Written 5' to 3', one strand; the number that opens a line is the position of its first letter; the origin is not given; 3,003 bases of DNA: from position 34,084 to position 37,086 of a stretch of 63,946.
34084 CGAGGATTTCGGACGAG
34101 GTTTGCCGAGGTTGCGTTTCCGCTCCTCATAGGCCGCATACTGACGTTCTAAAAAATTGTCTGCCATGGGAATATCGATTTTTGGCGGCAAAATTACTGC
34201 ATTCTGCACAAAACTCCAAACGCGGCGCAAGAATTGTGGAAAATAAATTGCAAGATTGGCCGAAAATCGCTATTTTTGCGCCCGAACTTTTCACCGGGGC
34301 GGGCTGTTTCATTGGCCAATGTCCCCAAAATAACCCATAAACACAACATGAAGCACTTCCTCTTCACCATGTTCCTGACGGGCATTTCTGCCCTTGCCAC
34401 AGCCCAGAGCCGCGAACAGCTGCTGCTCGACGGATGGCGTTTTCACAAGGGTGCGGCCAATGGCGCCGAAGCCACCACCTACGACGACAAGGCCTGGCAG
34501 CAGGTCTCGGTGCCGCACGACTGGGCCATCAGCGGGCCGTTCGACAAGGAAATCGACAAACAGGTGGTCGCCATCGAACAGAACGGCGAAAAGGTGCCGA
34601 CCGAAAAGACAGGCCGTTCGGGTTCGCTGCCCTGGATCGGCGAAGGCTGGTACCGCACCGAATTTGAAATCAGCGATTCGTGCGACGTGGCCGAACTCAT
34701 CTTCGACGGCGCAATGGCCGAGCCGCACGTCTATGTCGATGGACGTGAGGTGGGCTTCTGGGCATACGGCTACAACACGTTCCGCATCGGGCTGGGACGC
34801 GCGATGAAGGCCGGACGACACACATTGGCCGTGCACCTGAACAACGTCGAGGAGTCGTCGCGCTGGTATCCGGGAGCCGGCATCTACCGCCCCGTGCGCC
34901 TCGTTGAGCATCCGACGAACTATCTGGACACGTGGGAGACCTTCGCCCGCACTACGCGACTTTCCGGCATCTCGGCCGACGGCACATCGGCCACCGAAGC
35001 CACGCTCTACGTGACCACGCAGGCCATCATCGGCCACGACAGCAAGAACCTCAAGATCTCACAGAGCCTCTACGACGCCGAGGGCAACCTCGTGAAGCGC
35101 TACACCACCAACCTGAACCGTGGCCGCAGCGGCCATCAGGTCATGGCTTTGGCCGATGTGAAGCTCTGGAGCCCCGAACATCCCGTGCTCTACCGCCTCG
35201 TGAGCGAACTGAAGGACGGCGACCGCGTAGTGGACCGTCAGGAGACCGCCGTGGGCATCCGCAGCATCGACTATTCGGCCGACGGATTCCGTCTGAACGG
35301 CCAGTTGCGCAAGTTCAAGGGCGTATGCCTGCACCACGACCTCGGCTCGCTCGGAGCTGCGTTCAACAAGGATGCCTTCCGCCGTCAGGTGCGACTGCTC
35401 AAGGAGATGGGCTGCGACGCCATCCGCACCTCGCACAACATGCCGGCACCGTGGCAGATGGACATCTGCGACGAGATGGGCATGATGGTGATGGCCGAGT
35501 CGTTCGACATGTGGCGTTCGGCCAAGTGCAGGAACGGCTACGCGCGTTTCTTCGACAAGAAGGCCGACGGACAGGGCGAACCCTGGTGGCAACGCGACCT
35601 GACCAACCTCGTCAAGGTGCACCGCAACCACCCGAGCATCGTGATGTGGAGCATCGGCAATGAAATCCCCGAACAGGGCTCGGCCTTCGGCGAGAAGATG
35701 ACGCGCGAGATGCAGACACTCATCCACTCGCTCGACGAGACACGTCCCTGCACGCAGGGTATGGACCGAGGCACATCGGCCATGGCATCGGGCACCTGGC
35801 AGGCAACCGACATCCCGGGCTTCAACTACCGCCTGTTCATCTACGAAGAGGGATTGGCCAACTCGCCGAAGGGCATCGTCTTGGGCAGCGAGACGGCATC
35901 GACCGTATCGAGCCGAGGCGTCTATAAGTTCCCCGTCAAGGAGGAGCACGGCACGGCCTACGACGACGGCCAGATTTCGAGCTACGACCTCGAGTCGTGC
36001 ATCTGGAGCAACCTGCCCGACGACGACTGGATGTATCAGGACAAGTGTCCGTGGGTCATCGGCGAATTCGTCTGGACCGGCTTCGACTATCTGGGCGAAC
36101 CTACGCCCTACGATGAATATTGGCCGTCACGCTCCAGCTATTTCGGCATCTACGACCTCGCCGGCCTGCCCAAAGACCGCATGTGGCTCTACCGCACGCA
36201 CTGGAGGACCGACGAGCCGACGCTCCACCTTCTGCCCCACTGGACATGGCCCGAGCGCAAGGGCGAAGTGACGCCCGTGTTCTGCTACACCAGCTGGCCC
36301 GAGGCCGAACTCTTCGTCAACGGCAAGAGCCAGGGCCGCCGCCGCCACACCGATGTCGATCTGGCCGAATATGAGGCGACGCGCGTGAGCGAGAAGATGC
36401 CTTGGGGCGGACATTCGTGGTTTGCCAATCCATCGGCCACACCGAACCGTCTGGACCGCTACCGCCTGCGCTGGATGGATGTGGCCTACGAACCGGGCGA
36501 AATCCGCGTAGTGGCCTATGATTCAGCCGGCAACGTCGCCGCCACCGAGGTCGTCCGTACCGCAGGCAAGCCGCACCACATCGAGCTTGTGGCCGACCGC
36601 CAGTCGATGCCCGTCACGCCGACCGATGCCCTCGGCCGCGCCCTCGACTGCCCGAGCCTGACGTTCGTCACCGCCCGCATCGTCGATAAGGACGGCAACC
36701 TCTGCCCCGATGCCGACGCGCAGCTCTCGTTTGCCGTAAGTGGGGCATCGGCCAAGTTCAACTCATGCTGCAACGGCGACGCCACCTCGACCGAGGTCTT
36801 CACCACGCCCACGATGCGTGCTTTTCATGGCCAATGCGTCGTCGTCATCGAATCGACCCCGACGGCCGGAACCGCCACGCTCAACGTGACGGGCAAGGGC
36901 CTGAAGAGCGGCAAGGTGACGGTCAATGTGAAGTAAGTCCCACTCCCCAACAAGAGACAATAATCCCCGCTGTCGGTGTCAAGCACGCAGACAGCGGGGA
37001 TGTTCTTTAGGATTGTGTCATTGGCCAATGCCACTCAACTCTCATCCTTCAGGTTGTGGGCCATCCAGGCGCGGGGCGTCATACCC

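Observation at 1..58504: Hyper-abundant palindrome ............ (core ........, degenerate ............) saturates the host part of the window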

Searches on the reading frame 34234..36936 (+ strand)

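Call 8: search_protein_families(library=pfam, proteins=[window:34234-36936:+])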
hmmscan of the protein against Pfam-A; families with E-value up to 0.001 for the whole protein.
window:34234-36936:+ (900 aa): 5 families
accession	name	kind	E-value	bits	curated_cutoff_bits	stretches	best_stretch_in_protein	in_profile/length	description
PF02836.23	Glyco_hydro_2_C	-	9.7e-25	87.8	21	1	352-508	8-160/302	Glycosyl hydrolases family 2, TIM barrel domain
PF18565.7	Glyco_hydro2_C5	-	5.7e-24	84.4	32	1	808-896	16-103/103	Glycoside hydrolase family 2 C-terminal domain 5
PF16355.11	DUF4982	-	1.7e-20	73.2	23.9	1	677-770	1-61/61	Domain of unknown function (DUF4982)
PF00703.27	Glyco_hydro_2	-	3.9e-14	53.8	23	1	254-343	16-109/109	Glycosyl hydrolases family 2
PF02837.24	Glyco_hydro_2_N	-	2.7e-13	50.7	28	1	68-227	8-169/169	Glycosyl hydrolases family 2, sugar binding domain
